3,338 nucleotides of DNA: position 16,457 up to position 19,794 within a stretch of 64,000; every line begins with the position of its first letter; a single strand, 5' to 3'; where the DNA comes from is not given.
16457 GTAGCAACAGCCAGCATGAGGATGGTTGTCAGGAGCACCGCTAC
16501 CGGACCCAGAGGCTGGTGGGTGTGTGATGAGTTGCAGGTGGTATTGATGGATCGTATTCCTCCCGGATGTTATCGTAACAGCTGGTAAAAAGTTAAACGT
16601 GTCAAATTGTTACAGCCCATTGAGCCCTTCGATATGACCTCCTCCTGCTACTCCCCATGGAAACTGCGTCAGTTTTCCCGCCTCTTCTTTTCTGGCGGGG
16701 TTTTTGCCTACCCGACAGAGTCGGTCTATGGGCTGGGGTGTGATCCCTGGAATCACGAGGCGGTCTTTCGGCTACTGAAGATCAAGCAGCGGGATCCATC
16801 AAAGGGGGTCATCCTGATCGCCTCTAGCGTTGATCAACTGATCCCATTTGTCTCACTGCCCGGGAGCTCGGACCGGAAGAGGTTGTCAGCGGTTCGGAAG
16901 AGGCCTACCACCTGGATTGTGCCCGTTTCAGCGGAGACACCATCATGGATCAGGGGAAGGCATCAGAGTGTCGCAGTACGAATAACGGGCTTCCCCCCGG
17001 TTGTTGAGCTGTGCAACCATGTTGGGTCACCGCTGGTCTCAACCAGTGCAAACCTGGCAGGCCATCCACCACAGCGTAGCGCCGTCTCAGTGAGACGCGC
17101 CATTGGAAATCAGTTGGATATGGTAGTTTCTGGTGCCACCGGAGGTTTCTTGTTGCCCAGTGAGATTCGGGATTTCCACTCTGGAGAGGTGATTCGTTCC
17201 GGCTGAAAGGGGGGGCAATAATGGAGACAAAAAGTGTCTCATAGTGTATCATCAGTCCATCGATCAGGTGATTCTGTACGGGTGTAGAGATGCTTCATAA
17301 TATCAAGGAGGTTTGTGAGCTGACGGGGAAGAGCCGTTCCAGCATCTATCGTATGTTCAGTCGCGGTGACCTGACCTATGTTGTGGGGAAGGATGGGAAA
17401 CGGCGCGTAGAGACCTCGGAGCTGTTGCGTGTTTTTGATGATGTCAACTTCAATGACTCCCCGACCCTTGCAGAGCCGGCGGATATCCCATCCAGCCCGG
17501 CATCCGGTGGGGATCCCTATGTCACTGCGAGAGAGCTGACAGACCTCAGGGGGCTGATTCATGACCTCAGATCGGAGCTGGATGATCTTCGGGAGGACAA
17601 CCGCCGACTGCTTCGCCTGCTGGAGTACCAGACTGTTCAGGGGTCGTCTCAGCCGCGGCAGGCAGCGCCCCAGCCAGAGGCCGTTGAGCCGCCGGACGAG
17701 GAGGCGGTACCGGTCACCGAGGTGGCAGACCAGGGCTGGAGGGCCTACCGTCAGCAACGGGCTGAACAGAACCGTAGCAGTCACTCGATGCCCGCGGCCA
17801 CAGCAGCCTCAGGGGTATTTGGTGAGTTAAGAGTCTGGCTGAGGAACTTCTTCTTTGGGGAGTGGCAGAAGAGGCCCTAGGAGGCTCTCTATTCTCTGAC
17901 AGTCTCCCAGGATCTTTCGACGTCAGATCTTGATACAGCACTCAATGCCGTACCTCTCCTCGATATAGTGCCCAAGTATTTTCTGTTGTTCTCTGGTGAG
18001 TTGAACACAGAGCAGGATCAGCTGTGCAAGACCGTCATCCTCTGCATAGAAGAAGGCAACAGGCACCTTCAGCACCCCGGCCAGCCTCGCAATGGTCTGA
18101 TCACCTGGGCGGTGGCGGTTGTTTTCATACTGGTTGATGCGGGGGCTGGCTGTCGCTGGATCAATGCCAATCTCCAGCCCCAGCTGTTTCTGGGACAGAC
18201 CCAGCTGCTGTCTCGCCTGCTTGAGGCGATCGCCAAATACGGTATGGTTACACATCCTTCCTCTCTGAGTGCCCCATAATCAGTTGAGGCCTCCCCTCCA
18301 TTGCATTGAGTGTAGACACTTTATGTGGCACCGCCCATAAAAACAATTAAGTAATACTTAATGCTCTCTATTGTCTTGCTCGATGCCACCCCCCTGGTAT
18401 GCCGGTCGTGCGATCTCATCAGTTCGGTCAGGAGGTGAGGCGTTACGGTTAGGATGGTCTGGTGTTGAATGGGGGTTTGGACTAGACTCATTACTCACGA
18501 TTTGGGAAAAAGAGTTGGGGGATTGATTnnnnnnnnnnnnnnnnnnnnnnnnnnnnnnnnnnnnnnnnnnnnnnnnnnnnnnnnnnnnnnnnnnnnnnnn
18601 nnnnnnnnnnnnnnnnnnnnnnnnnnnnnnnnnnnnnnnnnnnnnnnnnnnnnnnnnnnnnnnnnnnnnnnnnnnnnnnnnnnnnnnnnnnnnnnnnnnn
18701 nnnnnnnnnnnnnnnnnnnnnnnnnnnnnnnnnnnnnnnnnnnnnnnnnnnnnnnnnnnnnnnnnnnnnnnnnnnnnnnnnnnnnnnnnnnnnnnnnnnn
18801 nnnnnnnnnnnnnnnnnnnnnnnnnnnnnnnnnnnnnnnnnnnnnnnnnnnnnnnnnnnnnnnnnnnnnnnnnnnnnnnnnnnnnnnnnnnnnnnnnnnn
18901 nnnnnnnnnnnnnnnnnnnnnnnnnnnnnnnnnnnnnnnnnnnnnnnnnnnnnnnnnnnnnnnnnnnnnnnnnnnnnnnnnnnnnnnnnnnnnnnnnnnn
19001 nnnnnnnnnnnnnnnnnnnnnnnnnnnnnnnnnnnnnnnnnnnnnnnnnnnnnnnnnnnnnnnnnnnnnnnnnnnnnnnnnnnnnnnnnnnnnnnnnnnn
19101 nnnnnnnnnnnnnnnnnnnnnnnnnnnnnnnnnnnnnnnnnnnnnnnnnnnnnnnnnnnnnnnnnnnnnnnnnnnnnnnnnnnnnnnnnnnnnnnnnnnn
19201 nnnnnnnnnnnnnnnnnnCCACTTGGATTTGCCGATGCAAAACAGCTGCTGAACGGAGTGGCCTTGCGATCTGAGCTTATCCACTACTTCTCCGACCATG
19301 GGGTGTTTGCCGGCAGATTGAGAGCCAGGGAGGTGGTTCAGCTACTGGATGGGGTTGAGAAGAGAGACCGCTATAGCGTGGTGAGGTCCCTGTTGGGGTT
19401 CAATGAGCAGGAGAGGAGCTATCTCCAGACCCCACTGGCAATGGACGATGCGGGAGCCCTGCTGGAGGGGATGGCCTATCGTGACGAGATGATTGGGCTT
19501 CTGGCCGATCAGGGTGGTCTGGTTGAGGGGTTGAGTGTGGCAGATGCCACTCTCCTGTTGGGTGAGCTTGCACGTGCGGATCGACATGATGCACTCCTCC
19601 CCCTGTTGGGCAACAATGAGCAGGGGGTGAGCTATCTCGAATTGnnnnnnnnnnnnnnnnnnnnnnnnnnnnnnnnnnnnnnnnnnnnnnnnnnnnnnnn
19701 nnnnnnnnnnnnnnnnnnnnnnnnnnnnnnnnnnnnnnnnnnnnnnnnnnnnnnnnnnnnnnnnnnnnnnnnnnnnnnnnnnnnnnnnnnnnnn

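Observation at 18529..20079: Secreted protein built from six and a half exact 71-aa tandem repeats, divergently paired with an XRE regulator next to the tRNA gene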

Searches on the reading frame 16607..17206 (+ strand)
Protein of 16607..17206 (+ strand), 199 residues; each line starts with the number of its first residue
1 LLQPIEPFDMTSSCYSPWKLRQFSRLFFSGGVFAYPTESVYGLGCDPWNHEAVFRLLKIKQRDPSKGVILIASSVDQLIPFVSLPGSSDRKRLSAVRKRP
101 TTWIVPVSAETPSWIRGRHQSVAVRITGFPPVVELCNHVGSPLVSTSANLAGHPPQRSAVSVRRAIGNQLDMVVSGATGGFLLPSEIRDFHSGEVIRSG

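Call 6: search_protein_families(library=pfam, proteins=[window:16607-17206:+], max_evalue=1)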
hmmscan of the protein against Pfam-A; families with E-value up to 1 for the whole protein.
window:16607-17206:+ (199 aa): 2 families
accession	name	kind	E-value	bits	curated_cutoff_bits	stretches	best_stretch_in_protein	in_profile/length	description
PF01300.24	Sua5_yciO_yrdC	-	8.6e-39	133.3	25.1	1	29-199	5-178/178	Telomere recombination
PF24112.1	Amanitin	-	0.14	12.4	27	1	40-53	11-24/35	Amanitin toxin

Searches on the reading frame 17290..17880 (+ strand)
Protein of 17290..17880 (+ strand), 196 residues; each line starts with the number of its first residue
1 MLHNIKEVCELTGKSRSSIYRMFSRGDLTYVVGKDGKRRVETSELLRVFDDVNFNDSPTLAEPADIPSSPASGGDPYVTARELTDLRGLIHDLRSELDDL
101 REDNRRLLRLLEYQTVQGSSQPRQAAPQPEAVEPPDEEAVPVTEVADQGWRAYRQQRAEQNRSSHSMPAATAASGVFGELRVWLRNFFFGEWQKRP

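Call 6: search_protein_families(library=pfam, proteins=[window:17290-17880:+], max_evalue=1)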
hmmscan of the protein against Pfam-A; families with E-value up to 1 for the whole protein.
window:17290-17880:+ (196 aa): 5 families
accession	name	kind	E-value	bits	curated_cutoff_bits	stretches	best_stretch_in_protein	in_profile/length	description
PF12728.13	HTH_17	-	8.4e-08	32.8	27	1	5-48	4-46/51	Helix-turn-helix domain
PF05930.18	Phage_AlpA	-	0.042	14.2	21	1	6-24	7-25/51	Prophage CP4-57 regulatory protein (AlpA)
PF13384.12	HTH_23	-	0.087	13.1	24.6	1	3-25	18-40/50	Homeodomain-like domain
PF09339.16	HTH_IclR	-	0.092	13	22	1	4-22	20-38/52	IclR helix-turn-helix domain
PF02796.21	HTH_7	-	0.13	12.8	23.8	1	4-24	23-43/45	Helix-turn-helix domain of resolvase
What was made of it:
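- On AlpA family (PF05930; gene 17290-17880): HTH_17 does pass, at 32.8 bits against 27 (call 6).
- Checked: The 'AlpA-like' gene (17290-17880, plus) passes HTH_17 but misses the Phage_AlpA threshold (14.2 bits against 21; call 6).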

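Call 7: search_protein_families(library=ncbifam, proteins=[window:17290-17880:+], max_evalue=1)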
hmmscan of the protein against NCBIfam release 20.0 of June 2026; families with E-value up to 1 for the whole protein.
window:17290-17880:+ (196 aa): 3 families
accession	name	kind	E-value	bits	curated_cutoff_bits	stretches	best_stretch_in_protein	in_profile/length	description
NF038291.1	rep_pAB02_ORF2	subfamily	5.3e-08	33.4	85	1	5-161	5-149/172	plasmid replication DNA-binding protein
NF033518.0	transpos_IS607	equivalog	0.00089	18.8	110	1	6-53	1-48/187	IS607 family transposase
TIGR01764.1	excise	domain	0.0095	16.3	28.8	1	5-40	4-38/49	excisionase family DNA-binding protein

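Call 81: search_dna_similar(query=window:17290-17877:+, collection=plasmids, mode=protein, max_rows=10, max_evalue=0.001)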
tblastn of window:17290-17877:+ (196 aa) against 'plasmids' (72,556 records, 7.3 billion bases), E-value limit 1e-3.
Records with a match: 1713; places in all: 1784; records where one place covers at least 80% of the query: 0.
Best place of each record, by identity: <60% 1713.
By first word of the organism name: Klebsiella 1015; Escherichia 422; Enterobacter 63; Shigella 58; Citrobacter 34; Salmonella 31; Serratia 24; Raoultella 13; Pseudomonas 12; Pantoea 6; and 18 more.
By predicted mobility (MOB-suite, as given by PLSDB): mobilizable 1020; non-mobilizable 629; conjugative 64.
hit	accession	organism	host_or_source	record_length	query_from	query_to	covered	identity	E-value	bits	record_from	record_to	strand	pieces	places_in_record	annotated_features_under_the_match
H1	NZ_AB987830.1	Halomonas sp. 40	-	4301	3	91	45%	36.0%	1e-5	52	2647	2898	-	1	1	entry exclusion protein 1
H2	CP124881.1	Klebsiella pneumoniae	Homo sapiens,blood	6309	2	91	46%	34.0%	2e-4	49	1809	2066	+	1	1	excisionase family DNA-binding protein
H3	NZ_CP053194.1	Enterobacter hormaechei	beef burger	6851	3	86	43%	36.0%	8e-10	64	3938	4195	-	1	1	entry exclusion protein 1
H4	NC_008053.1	Rahnella sp. 'WMR15'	Pyrus communis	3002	3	87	43%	34.1%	4e-4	47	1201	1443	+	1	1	entry exclusion protein 1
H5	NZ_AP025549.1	Escherichia coli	Homo sapiens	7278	4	80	39%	37.7%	3e-4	48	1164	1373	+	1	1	helix-turn-helix domain-containing protein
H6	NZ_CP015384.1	Klebsiella pneumoniae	Homo sapiens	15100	4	87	43%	33.7%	2e-5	51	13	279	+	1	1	hypothetical protein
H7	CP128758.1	Klebsiella pneumoniae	Homo sapiens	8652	4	87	43%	33.7%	3e-5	51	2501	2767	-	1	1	entry exclusion protein 1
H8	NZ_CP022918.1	Klebsiella pneumoniae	Homo sapiens,Rectal swab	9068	4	87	43%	33.7%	3e-5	51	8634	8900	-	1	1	hypothetical protein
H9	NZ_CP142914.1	Klebsiella pneumoniae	Homo sapiens,cell culture,rectal swab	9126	4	87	43%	33.7%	3e-5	51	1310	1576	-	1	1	hypothetical protein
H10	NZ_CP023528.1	Citrobacter koseri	Environment,UCC strain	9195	4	87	43%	33.7%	3e-5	51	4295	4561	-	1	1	hypothetical protein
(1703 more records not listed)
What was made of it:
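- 17290..17880 (+): HTH_17 (excisionase/MerR-type) DNA-binding protein, convergent with the XRE gene. It is not an AlpA family member by Pfam threshold. calls 6, 7, 81.
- The HTH_17 N-terminus is about 35% identical to small-plasmid 'excisionase family / entry exclusion protein 1' genes (call 81).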

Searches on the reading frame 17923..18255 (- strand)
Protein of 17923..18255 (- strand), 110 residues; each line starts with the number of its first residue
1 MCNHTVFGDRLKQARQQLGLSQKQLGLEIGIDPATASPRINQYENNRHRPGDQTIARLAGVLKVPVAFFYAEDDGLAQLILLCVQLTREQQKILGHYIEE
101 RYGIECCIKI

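Call 6: search_protein_families(library=pfam, proteins=[window:17923-18255:-], max_evalue=1)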
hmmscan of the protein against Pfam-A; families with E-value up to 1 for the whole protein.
window:17923-18255:- (110 aa): 4 families
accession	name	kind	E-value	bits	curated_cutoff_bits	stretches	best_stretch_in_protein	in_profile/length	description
PF01381.28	HTH_3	-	3e-12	46.8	23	1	11-68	1-54/55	Helix-turn-helix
PF13560.12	HTH_31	-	1.3e-08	35.4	27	1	7-66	2-58/64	Helix-turn-helix domain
PF12844.13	HTH_19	-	6.8e-08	32.8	30.2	1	8-64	1-53/64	Helix-turn-helix domain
PF20432.4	Xre-like-HTH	-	0.21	12.3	25.8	1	14-36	18-40/63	Antitoxin Xre-like helix-turn-helix domain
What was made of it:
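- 17923..18255 (-): XRE-family HTH regulator (110 aa), transcribed divergently from REP. Pfam HTH_3, E 3e-12 (call 6).
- On XRE-family HTH regulator (gene 17923-18255): 46.8 bits against a cutoff of 23, E 3e-12 (call 6).
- Checked: The XRE gene (17923-18255, minus) is confirmed: HTH_3, E 3e-12 (call 6).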

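Call 7: search_protein_families(library=ncbifam, proteins=[window:17923-18255:-], max_evalue=1)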
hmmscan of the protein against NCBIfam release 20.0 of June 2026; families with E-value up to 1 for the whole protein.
window:17923-18255:- (110 aa): 11 families
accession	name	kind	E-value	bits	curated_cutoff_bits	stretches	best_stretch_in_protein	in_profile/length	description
NF041951.1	phage_RstR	subfamily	5.8e-08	33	80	1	7-75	3-67/108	RstR family transcriptional repressor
NF007257.0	PRK09706.1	subfamily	6.5e-07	29.2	101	1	3-94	2-93/135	transcriptional repressor DicA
NF052239.1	antitox_spr1629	equivalog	1.1e-06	28.1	335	1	7-74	3-66/377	spr1629 family repressor/antitoxin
NF007408.0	PRK09943.1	equivalog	0.00022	20.8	211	1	5-74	5-71/185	HTH-type transcriptional regulator PuuR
TIGR00270.2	TIGR00270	equivalog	0.00031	20.6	110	1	7-65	76-130/159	multiprotein bridging factor aMBF1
TIGR03070.1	couple_hipB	subfamily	0.00037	20.4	71.65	1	7-31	3-27/58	type II toxin-antitoxin system Y4mF family antitoxin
NF038139.1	Reg_Aceta_RamB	equivalog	0.00048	18.9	700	1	6-75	2-67/465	acetate metabolism transcriptional regulator RamB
TIGR03830.1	CxxCG_CxxCG_HTH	subfamily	0.00075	19.3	61.8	1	5-51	64-106/127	type II TA system antitoxin MqsA family protein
NF007271.0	PRK09726.1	equivalog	0.004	17.1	79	1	8-63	14-65/88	type II toxin-antitoxin system antitoxin HipB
NF003162.0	PRK04140.1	equivalog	0.019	14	263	1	8-66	128-182/317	transcriptional regulator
NF008109.0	PRK10856.1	equivalog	0.1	12.2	208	1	6-25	14-33/334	cytoskeleton protein RodZ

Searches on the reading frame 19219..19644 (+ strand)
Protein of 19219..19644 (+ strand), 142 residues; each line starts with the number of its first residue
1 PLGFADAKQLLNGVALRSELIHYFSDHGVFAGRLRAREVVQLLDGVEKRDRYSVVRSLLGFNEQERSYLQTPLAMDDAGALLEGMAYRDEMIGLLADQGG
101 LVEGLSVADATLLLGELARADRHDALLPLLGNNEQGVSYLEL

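Call 66: predict_structure(alignment_id=A5)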
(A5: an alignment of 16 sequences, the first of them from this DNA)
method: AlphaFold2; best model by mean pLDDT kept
length: 142 residues; sequences in the alignment: 16
mean_pLDDT: 95.9   pTM: 0.89
mean pLDDT of the five models: 95.9, 95.2, 95.2, 94.8, 94.3
residues with pLDDT >= 90: 139; 70-90: 3; 50-70: 0; < 50: 0
segments of 3 or more residues with pLDDT < 50: none
pLDDT, mean of each block of 10 residues (from residue 1): 95 95 97 97 94 97 97 96 95 97 95 95 98 96 86
secondary structure, 60 per line:
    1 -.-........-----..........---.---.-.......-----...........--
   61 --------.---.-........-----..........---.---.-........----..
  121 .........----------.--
elements in order: H4-11 H17-26 H36-42 H48-58 H75-82 H88-97 H107-114 H119-129

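Call 70: fold_search(model_id=the predicted structure, library=pdb)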
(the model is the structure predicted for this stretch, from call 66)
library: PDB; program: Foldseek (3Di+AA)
matches with E <= 10: 73; with E <= 0.001: 0
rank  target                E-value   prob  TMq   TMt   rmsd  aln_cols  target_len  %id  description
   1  5j5l                  4.8e-01  0.07  0.16  0.17  13.9       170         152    9  CRYSTAL STRUCTURE OF AFMP4P IN COMPLEX WITH ARACHIDONIC ACID (released 2017-04-05)
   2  8gpv                  6.2e-01  0.20  0.25  0.17  11.0       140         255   20  Cytoplasmic domain structure of the MgtE Mg2+ channel from Clostridiales bacterium (released 2023-04-19)
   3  5yqg_C                1.6e+00  0.08  0.23  0.17  14.0       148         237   16  The structure of 14-3-3 and pNumb peptide (released 2018-02-07)
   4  8gps                  1.9e+00  0.13  0.23  0.16  11.1       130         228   15  Cytoplasmic domain structure of the MgtE Mg2+ channel from Chryseobacterium hispalense (released 2023-04-19)
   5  5yqg_B                2.3e+00  0.06  0.23  0.17  14.0       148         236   16  The structure of 14-3-3 and pNumb peptide (released 2018-02-07)
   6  1dm5_A                2.6e+00  0.12  0.34  0.20   6.9       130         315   17  ANNEXIN XII E105K HOMOHEXAMER CRYSTAL STRUCTURE (released 2000-03-20)
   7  6bv9                  3.1e+00  0.28  0.49  0.19   4.8       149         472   11  Structure of proteinaceous RNase P 1 (PRORP1) from A. thaliana after overnight soak with juglone (released 2019-06-12)
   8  6vfk_A                3.4e+00  0.11  0.32  0.35   8.0       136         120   12  De novo designed tetrahedral nanoparticle T33_dn10 displaying 4 copies of BG505-SOSIP trimer on the surface (released 2020-07-22)
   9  5bzv_A                3.6e+00  0.09  0.33  0.16   9.5       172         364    9  Crystal structure of the RNA-binding domain of yeast Puf5p bound to SMX2 RNA (released 2015-09-23)
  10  6byj_E                3.6e+00  0.06  0.24  0.17  13.3       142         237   15  Structure of human 14-3-3 gamma bound to O-GlcNAc peptide (released 2018-05-09)
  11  6vfh_A                3.8e+00  0.11  0.33  0.37   8.0       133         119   13  De novo designed tetrahedral nanoparticle T33_dn10 (released 2020-08-12)
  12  8ump_A                3.8e+00  0.09  0.30  0.35   7.8       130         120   11  T33-ml35 - Designed Tetrahedral Protein Cage Using Machine Learning Algorithms (released 2023-11-15)
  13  5fzr_A                4.0e+00  0.12  0.30  0.36   6.5        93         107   13  Designed TPR Protein M4N delta C (CF I) (released 2016-10-12)
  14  6sga_DO               4.0e+00  0.08  0.31  0.24  12.3       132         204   12  Body domain of the mt-SSU assemblosome from Trypanosoma brucei (released 2019-09-18)
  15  7tpb_D                4.2e+00  0.03  0.20  0.17  15.6       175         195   14  p120RasGAP SH3 domain in complex with DLC1 RhoGAP domain (released 2022-08-03)
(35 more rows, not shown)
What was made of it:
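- Closest known: MgtE N-terminal domain. Same: Foldseek, 8gpv and 8gps, E 0.6-1.9 (call 70).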
